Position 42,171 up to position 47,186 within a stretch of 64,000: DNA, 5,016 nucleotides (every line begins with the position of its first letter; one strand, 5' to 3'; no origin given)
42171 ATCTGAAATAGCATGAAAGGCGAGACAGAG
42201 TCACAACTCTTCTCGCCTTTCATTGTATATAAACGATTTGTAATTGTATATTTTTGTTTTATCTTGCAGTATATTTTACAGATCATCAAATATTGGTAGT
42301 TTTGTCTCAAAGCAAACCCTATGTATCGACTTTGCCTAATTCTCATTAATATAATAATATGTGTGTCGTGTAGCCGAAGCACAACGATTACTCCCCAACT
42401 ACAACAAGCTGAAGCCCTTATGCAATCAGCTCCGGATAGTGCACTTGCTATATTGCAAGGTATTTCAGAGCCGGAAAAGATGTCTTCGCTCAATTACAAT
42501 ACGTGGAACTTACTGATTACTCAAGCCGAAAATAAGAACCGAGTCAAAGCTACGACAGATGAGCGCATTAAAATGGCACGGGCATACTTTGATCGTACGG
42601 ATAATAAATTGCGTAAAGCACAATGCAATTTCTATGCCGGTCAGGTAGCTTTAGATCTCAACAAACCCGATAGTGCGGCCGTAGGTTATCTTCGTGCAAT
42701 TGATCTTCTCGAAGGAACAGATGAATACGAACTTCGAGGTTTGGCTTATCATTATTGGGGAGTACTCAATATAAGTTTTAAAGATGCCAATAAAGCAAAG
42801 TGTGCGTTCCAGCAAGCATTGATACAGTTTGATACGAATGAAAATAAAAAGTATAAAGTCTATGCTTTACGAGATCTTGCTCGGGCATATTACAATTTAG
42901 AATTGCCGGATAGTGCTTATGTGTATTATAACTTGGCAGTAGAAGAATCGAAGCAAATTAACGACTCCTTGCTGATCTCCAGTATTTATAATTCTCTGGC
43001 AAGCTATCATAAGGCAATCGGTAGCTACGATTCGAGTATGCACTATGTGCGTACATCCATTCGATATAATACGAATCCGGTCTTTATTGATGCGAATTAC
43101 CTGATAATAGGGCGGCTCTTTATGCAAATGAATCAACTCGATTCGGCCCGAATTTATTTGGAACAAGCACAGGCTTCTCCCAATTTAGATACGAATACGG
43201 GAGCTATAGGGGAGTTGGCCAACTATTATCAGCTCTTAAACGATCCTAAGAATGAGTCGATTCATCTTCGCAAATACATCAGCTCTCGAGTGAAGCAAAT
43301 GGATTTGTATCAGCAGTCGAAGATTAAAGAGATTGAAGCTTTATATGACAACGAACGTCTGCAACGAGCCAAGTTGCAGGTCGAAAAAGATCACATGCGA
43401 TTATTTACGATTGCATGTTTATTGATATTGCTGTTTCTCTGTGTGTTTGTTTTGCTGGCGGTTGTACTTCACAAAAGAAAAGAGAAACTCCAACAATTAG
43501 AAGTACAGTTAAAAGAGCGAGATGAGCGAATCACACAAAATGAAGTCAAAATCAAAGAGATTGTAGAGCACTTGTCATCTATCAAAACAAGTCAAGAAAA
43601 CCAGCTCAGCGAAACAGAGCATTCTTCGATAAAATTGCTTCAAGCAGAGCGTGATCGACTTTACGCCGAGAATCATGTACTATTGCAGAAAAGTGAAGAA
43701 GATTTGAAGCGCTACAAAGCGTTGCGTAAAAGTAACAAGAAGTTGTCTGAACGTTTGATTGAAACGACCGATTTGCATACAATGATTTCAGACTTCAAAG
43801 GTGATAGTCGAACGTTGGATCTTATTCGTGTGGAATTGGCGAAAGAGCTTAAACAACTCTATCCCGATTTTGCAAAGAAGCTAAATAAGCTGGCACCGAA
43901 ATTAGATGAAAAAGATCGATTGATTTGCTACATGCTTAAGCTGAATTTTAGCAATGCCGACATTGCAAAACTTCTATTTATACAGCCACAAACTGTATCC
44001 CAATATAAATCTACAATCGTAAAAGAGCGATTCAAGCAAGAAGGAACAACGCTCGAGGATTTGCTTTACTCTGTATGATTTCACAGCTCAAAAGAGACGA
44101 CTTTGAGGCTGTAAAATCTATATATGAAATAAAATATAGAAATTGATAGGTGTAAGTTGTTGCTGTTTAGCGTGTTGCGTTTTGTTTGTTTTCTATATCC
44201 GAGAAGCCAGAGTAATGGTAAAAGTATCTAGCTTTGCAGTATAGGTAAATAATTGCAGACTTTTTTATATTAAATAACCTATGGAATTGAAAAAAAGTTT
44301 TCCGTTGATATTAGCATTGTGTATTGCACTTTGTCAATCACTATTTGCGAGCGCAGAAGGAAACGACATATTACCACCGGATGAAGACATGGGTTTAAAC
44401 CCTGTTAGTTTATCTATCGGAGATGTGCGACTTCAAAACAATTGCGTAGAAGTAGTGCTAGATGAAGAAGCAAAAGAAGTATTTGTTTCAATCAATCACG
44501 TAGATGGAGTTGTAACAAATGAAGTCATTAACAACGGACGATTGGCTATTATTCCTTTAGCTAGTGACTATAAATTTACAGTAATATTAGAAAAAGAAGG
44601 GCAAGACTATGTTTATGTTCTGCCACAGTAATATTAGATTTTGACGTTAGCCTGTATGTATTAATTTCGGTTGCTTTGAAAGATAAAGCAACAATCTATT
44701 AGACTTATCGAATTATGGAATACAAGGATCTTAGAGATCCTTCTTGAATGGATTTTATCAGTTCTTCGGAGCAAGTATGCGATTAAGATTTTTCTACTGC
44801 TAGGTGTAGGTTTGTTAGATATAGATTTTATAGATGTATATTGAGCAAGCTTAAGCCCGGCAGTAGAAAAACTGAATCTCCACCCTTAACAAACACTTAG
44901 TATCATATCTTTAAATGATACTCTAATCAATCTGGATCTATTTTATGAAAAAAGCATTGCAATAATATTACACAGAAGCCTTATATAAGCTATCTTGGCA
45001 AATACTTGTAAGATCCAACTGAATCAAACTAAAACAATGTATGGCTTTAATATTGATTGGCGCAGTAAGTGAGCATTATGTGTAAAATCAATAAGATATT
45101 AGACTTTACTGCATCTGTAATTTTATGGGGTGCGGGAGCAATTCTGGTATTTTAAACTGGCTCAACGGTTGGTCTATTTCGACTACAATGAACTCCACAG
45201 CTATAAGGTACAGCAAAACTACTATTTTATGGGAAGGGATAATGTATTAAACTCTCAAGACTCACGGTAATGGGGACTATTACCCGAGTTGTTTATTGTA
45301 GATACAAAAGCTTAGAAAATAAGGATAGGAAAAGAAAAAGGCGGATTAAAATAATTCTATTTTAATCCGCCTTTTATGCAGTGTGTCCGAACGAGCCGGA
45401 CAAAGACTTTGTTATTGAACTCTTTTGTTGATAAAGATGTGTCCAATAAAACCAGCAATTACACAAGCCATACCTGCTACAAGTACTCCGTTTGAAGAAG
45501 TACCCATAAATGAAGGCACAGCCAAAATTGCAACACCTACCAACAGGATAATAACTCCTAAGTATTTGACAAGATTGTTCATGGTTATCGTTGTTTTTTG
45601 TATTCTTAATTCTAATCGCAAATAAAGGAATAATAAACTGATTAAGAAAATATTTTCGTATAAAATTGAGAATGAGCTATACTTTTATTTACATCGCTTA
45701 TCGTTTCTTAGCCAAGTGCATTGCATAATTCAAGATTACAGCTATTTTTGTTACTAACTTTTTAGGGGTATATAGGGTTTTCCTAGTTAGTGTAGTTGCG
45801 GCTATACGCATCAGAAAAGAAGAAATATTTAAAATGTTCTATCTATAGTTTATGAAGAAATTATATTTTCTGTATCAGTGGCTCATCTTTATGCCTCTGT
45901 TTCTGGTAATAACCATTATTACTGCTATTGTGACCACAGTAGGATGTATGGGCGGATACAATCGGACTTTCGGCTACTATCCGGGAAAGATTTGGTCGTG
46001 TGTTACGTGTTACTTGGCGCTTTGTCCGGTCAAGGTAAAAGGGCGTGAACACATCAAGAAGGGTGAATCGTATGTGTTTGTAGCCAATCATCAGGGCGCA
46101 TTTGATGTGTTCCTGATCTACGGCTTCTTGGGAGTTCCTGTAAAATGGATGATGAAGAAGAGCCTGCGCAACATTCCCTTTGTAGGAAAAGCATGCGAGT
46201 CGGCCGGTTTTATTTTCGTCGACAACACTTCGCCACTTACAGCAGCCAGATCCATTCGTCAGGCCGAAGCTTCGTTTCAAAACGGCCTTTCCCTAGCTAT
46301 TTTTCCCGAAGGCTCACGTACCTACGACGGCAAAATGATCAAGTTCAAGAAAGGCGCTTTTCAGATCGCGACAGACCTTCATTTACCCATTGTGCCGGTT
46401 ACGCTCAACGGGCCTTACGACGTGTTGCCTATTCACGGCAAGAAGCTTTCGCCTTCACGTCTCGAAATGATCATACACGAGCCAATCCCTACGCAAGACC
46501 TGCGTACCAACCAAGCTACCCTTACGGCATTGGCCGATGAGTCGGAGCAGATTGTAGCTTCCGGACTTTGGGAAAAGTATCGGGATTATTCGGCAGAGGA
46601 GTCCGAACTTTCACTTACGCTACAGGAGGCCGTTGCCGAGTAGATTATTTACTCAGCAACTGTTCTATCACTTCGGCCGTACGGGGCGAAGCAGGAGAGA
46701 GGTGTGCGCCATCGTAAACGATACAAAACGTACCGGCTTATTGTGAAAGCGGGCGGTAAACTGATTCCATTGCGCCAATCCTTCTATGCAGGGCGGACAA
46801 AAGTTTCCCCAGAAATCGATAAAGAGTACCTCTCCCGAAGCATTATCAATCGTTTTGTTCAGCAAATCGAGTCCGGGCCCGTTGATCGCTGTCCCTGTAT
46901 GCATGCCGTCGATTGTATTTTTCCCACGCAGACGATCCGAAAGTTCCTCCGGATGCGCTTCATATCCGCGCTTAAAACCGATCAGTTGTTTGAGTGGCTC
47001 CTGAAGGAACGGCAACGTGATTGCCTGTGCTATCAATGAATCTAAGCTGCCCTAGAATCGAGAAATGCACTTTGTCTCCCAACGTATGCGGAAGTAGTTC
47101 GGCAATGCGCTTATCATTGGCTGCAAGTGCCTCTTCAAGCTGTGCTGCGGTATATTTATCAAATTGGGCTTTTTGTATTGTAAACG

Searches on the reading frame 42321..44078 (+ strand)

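Call 6: search_protein_families(library=pfam, proteins=[window:42321-44078:+], max_evalue=0.01)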
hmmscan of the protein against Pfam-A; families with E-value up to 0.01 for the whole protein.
window:42321-44078:+ (585 aa): 5 families
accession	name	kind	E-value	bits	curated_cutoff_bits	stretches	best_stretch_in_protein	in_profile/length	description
PF13181.12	TPR_8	-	7.5e-05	23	25.7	0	260-283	4-27/34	Tetratricopeptide repeat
PF13424.12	TPR_12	-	0.0001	22.8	30.1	0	182-247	5-72/77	Tetratricopeptide repeat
PF13428.12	TPR_14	-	0.0043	18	23.5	0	182-209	3-30/44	Tetratricopeptide repeat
PF00196.25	GerE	-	0.0064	16.5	23.5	0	542-567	17-42/57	Bacterial regulatory proteins, luxR family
PF08391.16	Ly49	-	0.0093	16.9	31.5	0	363-463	10-103/119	Ly49-like protein, N-terminal region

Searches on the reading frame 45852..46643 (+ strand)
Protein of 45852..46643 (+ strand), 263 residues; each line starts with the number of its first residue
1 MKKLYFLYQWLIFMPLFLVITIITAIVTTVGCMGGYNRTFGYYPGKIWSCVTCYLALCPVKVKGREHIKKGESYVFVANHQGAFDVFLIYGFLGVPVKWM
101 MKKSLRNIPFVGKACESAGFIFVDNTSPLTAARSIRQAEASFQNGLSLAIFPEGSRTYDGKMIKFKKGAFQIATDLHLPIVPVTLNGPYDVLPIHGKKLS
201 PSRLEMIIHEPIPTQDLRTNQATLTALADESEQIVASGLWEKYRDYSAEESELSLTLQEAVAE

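Call 6: search_protein_families(library=pfam, proteins=[window:45852-46643:+], max_evalue=0.01)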
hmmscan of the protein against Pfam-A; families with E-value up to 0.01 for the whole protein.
window:45852-46643:+ (263 aa): 1 family
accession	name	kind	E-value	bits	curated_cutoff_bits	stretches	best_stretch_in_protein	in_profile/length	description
PF01553.26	Acyltransferase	-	1.3e-29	103.1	23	1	60-185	2-131/132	Acyltransferase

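Call 12: find_encoding_contigs(protein=window:45852-46643:+, flank=8000, max_places=10)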
Protein window:45852-46643:+ (263 aa): 2 contigs read that carry it; 2 places shown.
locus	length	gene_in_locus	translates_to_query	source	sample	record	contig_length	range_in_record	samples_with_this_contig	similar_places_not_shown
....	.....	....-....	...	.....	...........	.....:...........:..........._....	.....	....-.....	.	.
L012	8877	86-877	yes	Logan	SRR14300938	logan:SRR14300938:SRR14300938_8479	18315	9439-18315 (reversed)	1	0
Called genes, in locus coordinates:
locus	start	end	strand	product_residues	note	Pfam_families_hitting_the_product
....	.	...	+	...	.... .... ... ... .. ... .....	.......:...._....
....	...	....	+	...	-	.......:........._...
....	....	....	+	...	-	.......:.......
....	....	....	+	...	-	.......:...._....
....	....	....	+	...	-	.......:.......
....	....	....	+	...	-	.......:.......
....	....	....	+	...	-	-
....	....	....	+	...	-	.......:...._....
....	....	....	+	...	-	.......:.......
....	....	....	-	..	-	-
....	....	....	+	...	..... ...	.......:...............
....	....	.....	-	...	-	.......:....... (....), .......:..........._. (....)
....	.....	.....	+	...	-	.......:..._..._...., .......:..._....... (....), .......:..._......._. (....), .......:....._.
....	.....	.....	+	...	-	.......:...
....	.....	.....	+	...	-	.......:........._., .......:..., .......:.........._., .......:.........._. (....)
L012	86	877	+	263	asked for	PF01553:Acyltransferase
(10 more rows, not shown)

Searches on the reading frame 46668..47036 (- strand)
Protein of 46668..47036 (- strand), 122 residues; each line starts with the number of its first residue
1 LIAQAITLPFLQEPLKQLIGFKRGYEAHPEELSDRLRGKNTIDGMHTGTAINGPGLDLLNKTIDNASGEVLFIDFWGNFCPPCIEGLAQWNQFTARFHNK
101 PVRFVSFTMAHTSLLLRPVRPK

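Call 6: search_protein_families(library=pfam, proteins=[window:46668-47036:-], max_evalue=0.01)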
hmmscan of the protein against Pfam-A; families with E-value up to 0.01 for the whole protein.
window:46668-47036:- (122 aa): 1 family
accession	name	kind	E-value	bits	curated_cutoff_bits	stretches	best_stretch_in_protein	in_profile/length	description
PF08534.16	Redoxin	-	0.00012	22.3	26.6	1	61-110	21-71/148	Redoxin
